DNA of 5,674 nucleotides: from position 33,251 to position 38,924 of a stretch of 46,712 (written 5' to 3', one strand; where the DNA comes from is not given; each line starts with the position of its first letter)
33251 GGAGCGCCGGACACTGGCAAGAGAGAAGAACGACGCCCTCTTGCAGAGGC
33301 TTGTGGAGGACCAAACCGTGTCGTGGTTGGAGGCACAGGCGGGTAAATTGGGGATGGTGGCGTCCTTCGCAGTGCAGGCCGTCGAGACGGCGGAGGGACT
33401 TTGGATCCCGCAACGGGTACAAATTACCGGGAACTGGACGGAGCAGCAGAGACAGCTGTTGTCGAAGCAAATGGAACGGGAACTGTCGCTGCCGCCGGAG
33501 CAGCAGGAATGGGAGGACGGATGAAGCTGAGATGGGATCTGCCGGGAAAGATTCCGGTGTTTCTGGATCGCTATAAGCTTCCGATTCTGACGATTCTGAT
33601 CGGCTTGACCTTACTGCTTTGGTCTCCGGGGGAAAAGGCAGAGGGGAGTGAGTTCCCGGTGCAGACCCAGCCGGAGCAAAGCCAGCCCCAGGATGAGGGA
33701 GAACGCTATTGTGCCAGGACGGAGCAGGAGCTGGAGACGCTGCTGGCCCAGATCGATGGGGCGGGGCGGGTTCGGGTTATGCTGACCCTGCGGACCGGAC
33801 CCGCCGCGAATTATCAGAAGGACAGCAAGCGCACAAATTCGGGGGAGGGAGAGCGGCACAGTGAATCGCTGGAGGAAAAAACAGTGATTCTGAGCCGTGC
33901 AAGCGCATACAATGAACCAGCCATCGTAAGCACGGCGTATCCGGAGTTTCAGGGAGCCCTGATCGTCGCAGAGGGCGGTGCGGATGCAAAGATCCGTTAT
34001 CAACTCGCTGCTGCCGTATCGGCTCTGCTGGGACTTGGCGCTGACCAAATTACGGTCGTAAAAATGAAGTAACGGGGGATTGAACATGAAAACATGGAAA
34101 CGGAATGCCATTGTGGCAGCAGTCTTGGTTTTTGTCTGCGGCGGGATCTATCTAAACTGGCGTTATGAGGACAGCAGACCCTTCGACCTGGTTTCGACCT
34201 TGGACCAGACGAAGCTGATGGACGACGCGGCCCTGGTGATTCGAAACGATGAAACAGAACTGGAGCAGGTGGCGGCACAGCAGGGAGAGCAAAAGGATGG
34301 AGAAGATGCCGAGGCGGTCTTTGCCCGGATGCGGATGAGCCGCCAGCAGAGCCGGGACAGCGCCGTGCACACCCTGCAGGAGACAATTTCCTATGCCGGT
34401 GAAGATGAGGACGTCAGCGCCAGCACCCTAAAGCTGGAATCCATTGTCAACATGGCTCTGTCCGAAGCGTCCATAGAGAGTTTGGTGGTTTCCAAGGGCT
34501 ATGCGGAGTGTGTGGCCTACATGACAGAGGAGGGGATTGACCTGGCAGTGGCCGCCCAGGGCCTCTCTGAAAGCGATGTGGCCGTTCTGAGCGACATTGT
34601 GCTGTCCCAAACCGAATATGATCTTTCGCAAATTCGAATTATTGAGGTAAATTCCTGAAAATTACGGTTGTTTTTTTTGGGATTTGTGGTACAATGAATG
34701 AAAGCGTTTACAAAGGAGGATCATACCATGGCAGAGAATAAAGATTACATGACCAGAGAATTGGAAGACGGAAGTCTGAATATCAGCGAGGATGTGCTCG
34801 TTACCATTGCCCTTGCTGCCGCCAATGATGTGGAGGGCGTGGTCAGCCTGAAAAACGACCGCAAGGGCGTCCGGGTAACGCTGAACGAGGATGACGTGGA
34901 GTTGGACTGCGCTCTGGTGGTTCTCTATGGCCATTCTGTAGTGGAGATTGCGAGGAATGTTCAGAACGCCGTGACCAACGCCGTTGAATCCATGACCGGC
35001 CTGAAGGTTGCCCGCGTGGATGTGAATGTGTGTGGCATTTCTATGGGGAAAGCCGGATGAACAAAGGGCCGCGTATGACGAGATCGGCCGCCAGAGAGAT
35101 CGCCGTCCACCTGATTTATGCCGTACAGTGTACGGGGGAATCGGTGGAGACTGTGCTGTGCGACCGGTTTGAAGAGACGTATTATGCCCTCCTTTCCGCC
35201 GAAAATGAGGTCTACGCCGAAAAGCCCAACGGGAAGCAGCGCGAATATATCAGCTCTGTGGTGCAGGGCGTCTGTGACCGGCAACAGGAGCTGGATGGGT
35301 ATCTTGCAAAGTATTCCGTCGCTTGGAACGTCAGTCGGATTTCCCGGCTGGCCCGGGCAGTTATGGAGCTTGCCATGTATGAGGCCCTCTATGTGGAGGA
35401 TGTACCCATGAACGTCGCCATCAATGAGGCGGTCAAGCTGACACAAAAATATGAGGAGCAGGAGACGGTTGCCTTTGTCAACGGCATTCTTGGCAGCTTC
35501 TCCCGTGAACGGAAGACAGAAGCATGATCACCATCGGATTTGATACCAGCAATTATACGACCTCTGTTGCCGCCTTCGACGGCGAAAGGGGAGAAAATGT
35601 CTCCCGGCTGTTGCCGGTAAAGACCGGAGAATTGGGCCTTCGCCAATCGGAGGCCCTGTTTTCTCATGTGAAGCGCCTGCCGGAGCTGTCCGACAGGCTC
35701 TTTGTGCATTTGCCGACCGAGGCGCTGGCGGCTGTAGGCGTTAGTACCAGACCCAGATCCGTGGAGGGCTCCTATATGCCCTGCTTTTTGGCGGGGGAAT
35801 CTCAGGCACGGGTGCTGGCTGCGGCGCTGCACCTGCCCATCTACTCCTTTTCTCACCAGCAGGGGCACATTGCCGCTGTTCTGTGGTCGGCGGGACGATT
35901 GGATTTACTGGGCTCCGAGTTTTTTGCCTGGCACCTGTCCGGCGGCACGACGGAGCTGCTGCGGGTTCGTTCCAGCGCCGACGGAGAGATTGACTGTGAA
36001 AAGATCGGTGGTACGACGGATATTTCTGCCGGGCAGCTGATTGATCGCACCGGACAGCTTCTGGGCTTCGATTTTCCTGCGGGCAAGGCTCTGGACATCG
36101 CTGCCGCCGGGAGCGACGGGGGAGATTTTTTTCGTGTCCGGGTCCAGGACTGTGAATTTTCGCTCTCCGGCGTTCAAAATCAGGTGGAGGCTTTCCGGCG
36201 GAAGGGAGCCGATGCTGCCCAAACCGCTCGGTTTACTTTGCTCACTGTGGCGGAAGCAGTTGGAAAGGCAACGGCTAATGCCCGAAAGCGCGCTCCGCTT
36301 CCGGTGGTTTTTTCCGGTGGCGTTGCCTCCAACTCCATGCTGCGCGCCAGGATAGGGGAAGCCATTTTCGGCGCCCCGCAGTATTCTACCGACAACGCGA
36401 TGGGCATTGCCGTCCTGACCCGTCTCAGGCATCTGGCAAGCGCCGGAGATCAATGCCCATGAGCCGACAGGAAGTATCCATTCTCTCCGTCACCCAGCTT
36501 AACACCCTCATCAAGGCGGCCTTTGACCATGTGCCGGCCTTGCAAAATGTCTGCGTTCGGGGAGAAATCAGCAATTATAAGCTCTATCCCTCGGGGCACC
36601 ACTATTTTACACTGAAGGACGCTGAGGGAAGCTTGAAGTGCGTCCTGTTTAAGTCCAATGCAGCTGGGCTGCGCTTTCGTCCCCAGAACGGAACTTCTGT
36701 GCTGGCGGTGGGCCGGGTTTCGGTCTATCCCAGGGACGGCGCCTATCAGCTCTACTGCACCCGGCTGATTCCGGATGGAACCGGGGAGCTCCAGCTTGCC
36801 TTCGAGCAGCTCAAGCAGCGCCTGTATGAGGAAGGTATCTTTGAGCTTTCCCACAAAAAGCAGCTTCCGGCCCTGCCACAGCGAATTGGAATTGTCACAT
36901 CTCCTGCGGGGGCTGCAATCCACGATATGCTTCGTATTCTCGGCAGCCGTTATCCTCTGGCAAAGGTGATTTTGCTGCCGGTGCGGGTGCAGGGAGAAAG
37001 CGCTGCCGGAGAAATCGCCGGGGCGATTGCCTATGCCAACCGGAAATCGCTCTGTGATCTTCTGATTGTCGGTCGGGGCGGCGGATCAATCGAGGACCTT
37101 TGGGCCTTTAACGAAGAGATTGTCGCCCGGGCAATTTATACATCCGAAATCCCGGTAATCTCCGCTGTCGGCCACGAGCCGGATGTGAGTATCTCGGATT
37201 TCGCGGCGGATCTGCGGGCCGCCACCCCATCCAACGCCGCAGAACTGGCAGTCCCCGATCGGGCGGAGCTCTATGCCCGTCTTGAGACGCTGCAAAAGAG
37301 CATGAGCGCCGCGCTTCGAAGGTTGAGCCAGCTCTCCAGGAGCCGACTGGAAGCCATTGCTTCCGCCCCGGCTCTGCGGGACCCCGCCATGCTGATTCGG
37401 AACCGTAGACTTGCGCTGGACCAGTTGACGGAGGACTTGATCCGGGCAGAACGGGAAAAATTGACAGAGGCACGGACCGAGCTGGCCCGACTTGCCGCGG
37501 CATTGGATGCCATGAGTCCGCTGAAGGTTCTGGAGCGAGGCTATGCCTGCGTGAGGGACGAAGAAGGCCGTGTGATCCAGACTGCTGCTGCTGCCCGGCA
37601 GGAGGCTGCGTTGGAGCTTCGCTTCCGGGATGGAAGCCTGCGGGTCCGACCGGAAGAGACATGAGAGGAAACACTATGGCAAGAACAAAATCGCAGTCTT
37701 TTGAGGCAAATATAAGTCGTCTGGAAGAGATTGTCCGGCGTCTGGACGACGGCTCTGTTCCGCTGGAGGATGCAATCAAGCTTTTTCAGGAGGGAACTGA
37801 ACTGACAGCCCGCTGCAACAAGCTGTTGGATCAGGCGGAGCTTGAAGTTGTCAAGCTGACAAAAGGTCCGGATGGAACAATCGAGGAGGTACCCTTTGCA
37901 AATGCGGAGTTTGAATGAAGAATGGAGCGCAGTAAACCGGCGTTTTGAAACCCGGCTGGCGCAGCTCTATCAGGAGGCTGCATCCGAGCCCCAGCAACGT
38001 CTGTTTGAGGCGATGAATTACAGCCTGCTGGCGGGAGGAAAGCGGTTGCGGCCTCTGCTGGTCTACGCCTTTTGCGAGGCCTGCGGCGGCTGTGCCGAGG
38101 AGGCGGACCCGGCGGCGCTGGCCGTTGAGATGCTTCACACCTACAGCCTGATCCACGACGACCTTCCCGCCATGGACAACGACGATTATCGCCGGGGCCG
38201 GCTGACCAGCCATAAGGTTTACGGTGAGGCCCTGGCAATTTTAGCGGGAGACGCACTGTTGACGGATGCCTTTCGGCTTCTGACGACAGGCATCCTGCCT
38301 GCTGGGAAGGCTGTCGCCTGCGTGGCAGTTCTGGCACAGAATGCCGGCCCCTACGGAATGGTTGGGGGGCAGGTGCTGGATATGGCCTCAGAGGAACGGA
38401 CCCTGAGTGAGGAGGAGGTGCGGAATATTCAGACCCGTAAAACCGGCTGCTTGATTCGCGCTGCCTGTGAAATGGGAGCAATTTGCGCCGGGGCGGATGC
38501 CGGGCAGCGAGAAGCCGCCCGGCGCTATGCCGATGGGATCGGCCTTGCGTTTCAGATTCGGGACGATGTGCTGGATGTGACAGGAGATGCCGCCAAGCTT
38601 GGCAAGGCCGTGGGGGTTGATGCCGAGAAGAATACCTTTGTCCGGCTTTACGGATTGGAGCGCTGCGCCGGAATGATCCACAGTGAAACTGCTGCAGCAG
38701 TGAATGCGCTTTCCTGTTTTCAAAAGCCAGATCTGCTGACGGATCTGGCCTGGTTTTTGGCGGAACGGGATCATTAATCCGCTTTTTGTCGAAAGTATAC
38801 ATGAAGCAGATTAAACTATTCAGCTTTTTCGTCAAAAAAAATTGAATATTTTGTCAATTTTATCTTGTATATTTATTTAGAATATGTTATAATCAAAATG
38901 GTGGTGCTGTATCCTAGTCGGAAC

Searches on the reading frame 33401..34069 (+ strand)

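Call 7: search_protein_families(library=ncbifam, proteins=[window:33401-34069:+], max_evalue=0.001)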
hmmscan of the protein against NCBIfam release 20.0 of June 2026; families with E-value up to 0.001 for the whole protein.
window:33401-34069:+ (223 aa): 1 family
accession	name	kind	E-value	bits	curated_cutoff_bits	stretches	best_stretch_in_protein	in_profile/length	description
TIGR02830.1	spore_III_AG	equivalog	3.3e-25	88.6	147.7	1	65-223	10-186/186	stage III sporulation protein AG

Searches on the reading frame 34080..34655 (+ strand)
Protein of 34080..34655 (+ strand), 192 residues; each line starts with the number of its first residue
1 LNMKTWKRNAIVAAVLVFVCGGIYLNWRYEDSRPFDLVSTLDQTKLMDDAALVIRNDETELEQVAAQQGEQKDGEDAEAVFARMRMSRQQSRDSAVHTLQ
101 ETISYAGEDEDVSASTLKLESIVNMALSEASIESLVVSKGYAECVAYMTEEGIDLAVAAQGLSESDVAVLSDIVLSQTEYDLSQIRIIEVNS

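Call 7: search_protein_families(library=ncbifam, proteins=[window:34080-34655:+], max_evalue=0.001)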
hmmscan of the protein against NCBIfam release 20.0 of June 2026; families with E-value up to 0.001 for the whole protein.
window:34080-34655:+ (192 aa): 0 families

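Call 59: search_protein_families(library=pfam, proteins=[window:34080-34655:+], max_evalue=0.001)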
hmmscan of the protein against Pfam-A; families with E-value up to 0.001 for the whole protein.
window:34080-34655:+ (192 aa): 1 family
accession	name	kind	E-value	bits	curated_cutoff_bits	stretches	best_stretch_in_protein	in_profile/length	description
PF12685.13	SpoIIIAH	-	3.7e-31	109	30.6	1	7-187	1-191/191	SpoIIIAH-like protein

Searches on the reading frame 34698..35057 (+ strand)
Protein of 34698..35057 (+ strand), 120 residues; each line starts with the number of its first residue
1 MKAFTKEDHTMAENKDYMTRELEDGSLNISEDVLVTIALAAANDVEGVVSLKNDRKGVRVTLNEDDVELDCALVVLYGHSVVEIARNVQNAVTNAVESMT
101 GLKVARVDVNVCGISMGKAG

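Call 7: search_protein_families(library=ncbifam, proteins=[window:34698-35057:+], max_evalue=0.001)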
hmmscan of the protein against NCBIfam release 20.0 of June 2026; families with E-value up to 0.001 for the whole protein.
window:34698-35057:+ (120 aa): 1 family
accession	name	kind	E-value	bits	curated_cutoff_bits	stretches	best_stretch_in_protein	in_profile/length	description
NF033218.1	anchor_AmaP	equivalog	1.9e-07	31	55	1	18-111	78-166/166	alkaline shock response membrane anchor protein AmaP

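Call 59: search_protein_families(library=pfam, proteins=[window:34698-35057:+], max_evalue=0.001)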
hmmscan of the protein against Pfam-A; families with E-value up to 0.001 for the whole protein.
window:34698-35057:+ (120 aa): 1 family
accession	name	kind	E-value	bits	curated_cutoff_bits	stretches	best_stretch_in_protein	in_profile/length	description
PF03780.18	Asp23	-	1.5e-20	74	28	1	24-114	2-107/108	Asp23 family, cell envelope-related function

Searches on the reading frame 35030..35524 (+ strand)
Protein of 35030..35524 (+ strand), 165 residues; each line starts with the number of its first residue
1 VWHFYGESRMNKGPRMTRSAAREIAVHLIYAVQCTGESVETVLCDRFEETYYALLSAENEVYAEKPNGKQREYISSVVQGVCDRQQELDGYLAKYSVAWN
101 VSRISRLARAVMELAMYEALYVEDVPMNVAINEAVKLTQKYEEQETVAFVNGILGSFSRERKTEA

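Call 7: search_protein_families(library=ncbifam, proteins=[window:35030-35524:+], max_evalue=0.001)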
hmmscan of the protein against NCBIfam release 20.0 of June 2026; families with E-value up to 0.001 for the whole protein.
window:35030-35524:+ (165 aa): 8 families
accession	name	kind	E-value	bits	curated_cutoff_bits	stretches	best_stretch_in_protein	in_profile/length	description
TIGR01951.1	nusB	equivalog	6.4e-33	113.8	88.35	1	18-160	2-130/131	transcription antitermination factor NusB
NF001223.0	PRK00202.1-1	equivalog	1e-23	84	131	1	16-161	7-144/146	transcription antitermination factor NusB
NF011494.0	PRK14902.1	equivalog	3.4e-19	69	319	1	41-162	11-130/444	16S rRNA (cytosine(967)-C(5))-methyltransferase RsmB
NF011493.0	PRK14901.1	equivalog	1.3e-10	40.7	540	1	50-163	19-131/447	16S rRNA (cytosine(967)-C(5))-methyltransferase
TIGR00563.1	rsmB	equivalog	2.5e-10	40.1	269.05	1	61-162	26-125/437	16S rRNA (cytosine(967)-C(5))-methyltransferase RsmB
NF001230.0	PRK00202.2-5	equivalog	1.6e-08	34.5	132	1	22-158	26-148/165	transcription antitermination factor NusB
NF008149.0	PRK10901.1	equivalog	1.2e-06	27.8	375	1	57-163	32-135/434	16S rRNA (cytosine(967)-C(5))-methyltransferase RsmB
NF011495.0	PRK14903.1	equivalog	5.8e-05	22.1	503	1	67-147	35-112/431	16S rRNA (cytosine(967)-C(5))-methyltransferase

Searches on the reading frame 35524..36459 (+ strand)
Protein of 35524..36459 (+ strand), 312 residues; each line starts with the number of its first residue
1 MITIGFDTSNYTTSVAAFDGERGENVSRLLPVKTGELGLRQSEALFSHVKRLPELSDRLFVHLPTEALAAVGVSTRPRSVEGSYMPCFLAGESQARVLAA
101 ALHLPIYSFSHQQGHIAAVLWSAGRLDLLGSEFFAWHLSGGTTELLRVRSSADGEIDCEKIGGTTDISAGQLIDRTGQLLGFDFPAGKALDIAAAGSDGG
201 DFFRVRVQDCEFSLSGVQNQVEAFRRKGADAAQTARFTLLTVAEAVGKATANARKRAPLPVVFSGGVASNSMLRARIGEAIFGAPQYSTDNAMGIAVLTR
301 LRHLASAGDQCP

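Call 7: search_protein_families(library=ncbifam, proteins=[window:35524-36459:+], max_evalue=0.001)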
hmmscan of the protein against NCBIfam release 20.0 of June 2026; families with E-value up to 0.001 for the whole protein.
window:35524-36459:+ (312 aa): 4 families
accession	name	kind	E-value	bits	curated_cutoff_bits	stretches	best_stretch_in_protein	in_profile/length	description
TIGR03723.1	T6A_TsaD_YgjD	equivalog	6.8e-27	94.4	296.1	1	63-299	66-309/314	tRNA (adenosine(37)-N6)-threonylcarbamoyltransferase complex transferase subunit TsaD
TIGR00329.1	gcp_kae1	subfamily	5.6e-25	88.2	207.8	1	5-296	2-305/305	tRNA (adenosine(37)-N6)-threonylcarbamoyltransferase complex transferase subunit TsaD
TIGR03722.2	arch_KAE1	equivalog_domain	1e-14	54.4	375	1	4-299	2-293/323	KEOPS complex N(6)-L-threonylcarbamoyladenine synthase Kae1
NF007174.0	PRK09605.1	equivalog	4.7e-12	45.1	447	1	1-303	1-299/535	bifunctional N(6)-L-threonylcarbamoyladenine synthase/serine/threonine protein kinase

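Call 59: search_protein_families(library=pfam, proteins=[window:35524-36459:+], max_evalue=0.001)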
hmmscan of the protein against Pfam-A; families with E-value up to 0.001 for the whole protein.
window:35524-36459:+ (312 aa): 2 families
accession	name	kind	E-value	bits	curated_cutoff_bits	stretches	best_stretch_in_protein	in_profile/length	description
PF00814.31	TsaD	-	1.1e-19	71.7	24.8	1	47-296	28-263/264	tRNA N6-adenosine threonylcarbamoyltransferase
PF22521.2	HypF_C_2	-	9.9e-05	22.7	27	1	186-279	119-215/241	Carbamoyltransferase, Kae1-like Domain, second subdomain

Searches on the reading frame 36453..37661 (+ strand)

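Call 5: search_protein_families(library=pfam, proteins=[window:36453-37661:+], max_evalue=0.01)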
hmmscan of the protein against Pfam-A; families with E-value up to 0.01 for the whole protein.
window:36453-37661:+ (403 aa): 3 families
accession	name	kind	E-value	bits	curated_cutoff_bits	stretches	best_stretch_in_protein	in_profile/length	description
PF02601.20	Exonuc_VII_L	-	5.9e-95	318.8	35.9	2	130-343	2-213/315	Exonuclease VII, large subunit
PF13742.12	tRNA_anti_2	-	6.2e-29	100.5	27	1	11-104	1-93/95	OB-fold nucleic acid binding domain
PF01336.31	tRNA_anti-codon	-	7.1e-12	45.5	27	1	33-106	1-73/75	OB-fold nucleic acid binding domain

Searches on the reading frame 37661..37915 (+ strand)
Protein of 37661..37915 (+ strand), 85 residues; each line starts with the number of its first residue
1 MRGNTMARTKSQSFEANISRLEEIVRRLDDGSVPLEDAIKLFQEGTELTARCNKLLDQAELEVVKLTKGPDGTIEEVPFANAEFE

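Call 5: search_protein_families(library=pfam, proteins=[window:37661-37915:+], max_evalue=0.01)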
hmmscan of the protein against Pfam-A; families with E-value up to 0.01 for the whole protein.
window:37661-37915:+ (85 aa): 1 family
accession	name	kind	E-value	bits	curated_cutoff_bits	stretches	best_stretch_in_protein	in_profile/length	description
PF02609.21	Exonuc_VII_S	-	1.2e-20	73.7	24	1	14-63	1-50/52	Exonuclease VII small subunit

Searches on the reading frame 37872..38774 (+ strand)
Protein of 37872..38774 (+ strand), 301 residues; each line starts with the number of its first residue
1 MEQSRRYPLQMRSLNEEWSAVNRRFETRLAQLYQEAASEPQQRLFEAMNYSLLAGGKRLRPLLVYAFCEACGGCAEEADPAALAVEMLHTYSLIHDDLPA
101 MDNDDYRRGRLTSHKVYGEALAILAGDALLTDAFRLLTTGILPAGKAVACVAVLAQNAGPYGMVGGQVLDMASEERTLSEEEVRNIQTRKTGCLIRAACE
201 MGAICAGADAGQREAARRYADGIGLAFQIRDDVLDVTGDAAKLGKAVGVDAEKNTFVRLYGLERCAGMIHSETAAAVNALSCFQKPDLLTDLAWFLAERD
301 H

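Call 5: search_protein_families(library=pfam, proteins=[window:37872-38774:+], max_evalue=0.01)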
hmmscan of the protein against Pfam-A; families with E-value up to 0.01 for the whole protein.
window:37872-38774:+ (301 aa): 1 family
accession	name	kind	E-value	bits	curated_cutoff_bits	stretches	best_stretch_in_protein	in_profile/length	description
PF00348.22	polyprenyl_synt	-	1.5e-59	201.7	27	1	42-264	2-221/251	Polyprenyl synthetase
